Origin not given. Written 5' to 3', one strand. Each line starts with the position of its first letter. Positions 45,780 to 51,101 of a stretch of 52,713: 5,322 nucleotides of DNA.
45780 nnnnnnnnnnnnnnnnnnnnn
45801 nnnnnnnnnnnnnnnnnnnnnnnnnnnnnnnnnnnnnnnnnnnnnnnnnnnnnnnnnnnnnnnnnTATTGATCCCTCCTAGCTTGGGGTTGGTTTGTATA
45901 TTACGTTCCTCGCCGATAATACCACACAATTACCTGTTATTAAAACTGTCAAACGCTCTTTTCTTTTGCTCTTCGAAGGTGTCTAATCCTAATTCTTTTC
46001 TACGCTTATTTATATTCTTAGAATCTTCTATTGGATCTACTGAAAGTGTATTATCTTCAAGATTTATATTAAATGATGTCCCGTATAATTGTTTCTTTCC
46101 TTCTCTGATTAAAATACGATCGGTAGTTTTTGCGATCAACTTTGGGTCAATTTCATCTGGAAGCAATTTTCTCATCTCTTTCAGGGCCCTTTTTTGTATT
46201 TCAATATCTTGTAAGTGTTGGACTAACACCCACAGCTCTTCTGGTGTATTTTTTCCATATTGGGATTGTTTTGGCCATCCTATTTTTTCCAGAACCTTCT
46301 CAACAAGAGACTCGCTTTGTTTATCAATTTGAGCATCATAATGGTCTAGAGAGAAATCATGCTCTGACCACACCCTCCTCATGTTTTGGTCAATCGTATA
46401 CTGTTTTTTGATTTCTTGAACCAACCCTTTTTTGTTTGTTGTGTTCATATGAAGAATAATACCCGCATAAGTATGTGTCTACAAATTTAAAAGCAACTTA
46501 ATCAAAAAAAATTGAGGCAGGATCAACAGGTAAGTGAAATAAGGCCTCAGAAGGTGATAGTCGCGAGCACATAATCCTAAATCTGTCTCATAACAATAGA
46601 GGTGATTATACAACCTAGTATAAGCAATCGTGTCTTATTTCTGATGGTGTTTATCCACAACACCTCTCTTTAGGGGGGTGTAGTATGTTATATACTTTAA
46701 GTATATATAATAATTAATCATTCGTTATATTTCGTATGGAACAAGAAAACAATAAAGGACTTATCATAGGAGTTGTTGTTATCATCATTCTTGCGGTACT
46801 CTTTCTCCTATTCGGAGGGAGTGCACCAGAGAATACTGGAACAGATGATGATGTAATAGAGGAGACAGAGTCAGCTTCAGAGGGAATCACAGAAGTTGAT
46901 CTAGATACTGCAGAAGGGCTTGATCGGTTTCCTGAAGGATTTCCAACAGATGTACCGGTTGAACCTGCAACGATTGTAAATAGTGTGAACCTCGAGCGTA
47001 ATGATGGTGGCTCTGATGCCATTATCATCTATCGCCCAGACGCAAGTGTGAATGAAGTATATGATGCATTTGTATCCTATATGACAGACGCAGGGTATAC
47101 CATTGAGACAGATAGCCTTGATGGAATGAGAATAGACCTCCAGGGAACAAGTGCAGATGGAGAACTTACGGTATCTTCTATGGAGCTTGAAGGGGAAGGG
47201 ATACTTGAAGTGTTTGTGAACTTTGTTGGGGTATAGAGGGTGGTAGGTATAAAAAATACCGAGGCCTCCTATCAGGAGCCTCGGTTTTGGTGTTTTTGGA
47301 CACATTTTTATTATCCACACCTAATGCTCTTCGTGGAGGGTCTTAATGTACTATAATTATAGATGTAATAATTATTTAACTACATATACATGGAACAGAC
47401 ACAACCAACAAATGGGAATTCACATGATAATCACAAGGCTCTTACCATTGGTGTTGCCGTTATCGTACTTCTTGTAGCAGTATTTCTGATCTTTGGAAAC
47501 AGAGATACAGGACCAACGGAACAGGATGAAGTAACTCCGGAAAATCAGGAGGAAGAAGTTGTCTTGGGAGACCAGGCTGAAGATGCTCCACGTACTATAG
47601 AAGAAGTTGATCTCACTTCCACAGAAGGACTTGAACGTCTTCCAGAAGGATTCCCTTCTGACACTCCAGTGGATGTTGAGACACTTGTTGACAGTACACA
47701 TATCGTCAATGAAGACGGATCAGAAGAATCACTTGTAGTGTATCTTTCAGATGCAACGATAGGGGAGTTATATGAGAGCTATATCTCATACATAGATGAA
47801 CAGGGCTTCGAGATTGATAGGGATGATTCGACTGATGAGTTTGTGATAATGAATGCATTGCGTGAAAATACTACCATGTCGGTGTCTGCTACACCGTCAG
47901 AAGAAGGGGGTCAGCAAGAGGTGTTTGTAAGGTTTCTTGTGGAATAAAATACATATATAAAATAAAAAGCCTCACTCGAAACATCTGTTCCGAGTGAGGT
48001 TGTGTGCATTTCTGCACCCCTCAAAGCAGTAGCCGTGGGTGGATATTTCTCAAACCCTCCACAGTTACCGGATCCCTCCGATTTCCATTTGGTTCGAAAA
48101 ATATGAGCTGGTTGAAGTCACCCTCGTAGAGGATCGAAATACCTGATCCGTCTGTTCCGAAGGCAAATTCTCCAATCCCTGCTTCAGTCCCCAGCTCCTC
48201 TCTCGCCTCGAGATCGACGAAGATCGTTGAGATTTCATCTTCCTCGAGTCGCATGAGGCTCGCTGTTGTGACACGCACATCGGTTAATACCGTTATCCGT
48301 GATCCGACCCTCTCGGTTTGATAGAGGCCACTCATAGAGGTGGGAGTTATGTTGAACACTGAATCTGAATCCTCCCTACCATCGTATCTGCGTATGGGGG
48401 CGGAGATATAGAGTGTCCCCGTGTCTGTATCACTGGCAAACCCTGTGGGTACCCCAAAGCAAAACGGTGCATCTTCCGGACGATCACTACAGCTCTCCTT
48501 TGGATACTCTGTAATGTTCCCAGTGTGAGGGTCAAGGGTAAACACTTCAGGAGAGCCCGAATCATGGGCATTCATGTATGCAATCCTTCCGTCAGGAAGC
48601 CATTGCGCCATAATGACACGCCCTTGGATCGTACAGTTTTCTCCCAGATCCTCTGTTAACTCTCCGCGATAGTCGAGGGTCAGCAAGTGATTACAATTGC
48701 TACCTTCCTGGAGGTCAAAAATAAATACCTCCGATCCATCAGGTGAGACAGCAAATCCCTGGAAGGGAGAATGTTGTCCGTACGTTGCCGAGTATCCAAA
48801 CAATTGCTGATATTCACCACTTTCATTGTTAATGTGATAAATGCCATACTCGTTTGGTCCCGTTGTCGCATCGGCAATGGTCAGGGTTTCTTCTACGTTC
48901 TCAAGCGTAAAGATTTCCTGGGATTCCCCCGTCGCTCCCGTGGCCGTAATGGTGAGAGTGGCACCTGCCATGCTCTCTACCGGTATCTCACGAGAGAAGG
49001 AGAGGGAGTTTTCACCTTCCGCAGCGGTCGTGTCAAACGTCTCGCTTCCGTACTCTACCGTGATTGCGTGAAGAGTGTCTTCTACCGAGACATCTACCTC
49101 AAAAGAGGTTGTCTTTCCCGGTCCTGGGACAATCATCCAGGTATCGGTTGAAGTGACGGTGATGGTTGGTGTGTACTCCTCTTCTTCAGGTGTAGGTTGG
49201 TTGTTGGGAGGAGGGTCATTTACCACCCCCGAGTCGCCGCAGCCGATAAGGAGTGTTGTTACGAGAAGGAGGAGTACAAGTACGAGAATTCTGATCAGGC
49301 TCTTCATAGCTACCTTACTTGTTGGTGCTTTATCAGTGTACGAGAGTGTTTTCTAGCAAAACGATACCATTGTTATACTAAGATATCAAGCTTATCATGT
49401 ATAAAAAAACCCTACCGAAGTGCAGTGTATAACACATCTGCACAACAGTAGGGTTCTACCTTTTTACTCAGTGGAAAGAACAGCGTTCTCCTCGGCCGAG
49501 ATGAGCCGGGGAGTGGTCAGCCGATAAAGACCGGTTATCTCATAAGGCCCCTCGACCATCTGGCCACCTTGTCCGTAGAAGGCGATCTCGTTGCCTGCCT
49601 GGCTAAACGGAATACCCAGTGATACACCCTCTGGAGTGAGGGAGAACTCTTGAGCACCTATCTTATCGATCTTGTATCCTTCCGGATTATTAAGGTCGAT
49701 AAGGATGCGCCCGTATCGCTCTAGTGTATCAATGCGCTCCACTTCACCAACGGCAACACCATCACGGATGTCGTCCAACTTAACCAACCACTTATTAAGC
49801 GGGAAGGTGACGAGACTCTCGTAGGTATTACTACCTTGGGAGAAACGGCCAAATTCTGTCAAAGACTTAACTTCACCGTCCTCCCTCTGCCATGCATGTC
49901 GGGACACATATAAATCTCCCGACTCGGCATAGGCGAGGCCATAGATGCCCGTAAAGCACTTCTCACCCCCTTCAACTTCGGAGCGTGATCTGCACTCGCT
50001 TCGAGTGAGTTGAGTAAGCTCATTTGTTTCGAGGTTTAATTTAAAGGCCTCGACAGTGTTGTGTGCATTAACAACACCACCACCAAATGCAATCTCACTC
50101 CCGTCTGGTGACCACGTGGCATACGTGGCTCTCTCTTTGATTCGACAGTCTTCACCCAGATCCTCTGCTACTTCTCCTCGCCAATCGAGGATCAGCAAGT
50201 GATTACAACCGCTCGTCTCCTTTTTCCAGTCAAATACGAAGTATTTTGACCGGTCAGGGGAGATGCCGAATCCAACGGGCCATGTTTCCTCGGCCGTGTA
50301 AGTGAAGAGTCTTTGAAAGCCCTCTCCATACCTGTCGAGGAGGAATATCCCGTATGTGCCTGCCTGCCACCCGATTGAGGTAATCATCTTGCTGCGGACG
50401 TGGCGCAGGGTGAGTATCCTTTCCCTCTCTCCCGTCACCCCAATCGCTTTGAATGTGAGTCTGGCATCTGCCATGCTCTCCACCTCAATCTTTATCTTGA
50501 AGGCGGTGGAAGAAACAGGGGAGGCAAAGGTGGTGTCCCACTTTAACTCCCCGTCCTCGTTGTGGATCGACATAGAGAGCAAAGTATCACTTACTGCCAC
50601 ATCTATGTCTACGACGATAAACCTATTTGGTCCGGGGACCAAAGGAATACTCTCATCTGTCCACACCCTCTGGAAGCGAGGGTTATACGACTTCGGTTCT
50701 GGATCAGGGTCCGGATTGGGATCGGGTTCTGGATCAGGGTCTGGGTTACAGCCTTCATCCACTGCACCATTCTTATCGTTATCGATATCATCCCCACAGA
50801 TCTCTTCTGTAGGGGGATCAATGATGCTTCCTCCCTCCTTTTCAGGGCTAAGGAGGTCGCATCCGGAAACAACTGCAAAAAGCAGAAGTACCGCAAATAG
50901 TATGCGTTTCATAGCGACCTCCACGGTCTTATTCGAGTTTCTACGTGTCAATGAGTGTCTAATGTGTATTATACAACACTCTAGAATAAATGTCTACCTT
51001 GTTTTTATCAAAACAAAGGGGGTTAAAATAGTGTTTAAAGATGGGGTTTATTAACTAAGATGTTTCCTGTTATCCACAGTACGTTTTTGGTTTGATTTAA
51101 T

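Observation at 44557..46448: Microviridin-like graspetide (RiPP) locus: MdnC/MvdD-type ATP-grasp ligase plus a convergent 62-aa precursor with a PFFARFL-like leader and a non-canonical core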

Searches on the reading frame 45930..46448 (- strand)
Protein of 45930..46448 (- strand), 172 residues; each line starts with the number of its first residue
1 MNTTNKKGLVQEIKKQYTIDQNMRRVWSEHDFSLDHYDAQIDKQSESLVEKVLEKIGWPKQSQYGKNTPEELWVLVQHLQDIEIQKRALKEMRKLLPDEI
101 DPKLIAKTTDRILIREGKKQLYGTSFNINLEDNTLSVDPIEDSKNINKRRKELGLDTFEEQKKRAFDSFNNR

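Call 3: search_protein_families(library=pfam, proteins=[window:45930-46448:-], max_evalue=1)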
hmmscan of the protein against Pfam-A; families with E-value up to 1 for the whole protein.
window:45930-46448:- (172 aa): 1 family
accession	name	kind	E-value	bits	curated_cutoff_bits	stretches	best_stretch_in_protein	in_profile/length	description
PF20329.3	DUF6624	-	4.7e-15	55.9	27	1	24-163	23-162/173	Family of unknown function (DUF6624)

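Call 4: search_protein_families(library=ncbifam, proteins=[window:45930-46448:-], max_evalue=1)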
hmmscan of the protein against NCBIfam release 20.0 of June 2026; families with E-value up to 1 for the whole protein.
window:45930-46448:- (172 aa): 0 families

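Call 51: search_solved_structures(query=A3, max_evalue=10)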
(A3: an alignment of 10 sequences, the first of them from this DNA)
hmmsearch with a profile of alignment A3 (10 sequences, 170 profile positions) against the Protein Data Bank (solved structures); distinct sequences matched with E-value up to 10: 1.
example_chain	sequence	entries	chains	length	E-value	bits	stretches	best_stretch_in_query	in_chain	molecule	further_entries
4dn7_A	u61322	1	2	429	0.82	12.7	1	104-150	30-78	ABC transporter, ATP-binding protein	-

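Call 55: predict_structure(protein=window:45930-46448:-)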
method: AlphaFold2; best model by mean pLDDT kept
length: 172 residues; sequences in the alignment: 1
mean_pLDDT: 38.2   pTM: 0.22
mean pLDDT of the five models: 38.2, 38.2, 38.0, 37.9, 37.3
residues with pLDDT >= 90: 0; 70-90: 0; 50-70: 17; < 50: 155
segments of 3 or more residues with pLDDT < 50: 1-53, 55-89, 91-146, 165-172
pLDDT, mean of each block of 10 residues (from residue 1): 30 34 33 33 38 44 41 40 45 40 29 25 30 34 47 59 47 41
secondary structure, 60 per line:
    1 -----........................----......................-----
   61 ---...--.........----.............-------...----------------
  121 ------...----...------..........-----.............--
elements in order: H6-29 H34-55 H69-77 H82-94 E127-129 E134-136 H143-152 H158-170

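Call 83: search_protein_families(library=pfam, alignment_id=A3, max_evalue=5)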
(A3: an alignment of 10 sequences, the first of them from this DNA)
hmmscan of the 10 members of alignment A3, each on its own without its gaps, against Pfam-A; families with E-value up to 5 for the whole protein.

A. member 1, seq(172 aa): 1 family
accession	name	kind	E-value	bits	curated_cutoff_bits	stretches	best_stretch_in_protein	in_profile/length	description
PF20329.3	DUF6624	-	4.7e-15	55.9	27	1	24-163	23-162/173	Family of unknown function (DUF6624)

B. families by the number of members that match (of 10 scanned): 7 families
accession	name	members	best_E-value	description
PF20329.3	DUF6624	10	3e-27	Family of unknown function (DUF6624)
PF00929.31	RNase_T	1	0.005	Exonuclease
PF15168.11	TRIQK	1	0.021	Triple QxxK/R motif-containing protein family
PF19417.4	RnlA_toxin_N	1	0.033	RNase LS, bacterial toxin N-terminal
PF07938.18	Fungal_lectin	1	0.1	Fungal fucose-specific lectin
PF13035.11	DUF3896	1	0.1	Protein of unknown function (DUF3896)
PF24151.2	ArlX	1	0.25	ArlX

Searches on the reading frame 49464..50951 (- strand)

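Call 67: search_protein_families(library=pfam, proteins=[window:49464-50951:-], max_evalue=0.01)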
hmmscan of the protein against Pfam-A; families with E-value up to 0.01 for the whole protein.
window:49464-50951:- (495 aa): 1 family
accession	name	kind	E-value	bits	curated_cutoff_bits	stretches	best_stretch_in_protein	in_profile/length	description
PF05887.16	Trypan_PARP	-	0.00035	21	100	1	53-86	78-111/134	Procyclic acidic repetitive protein (PARP)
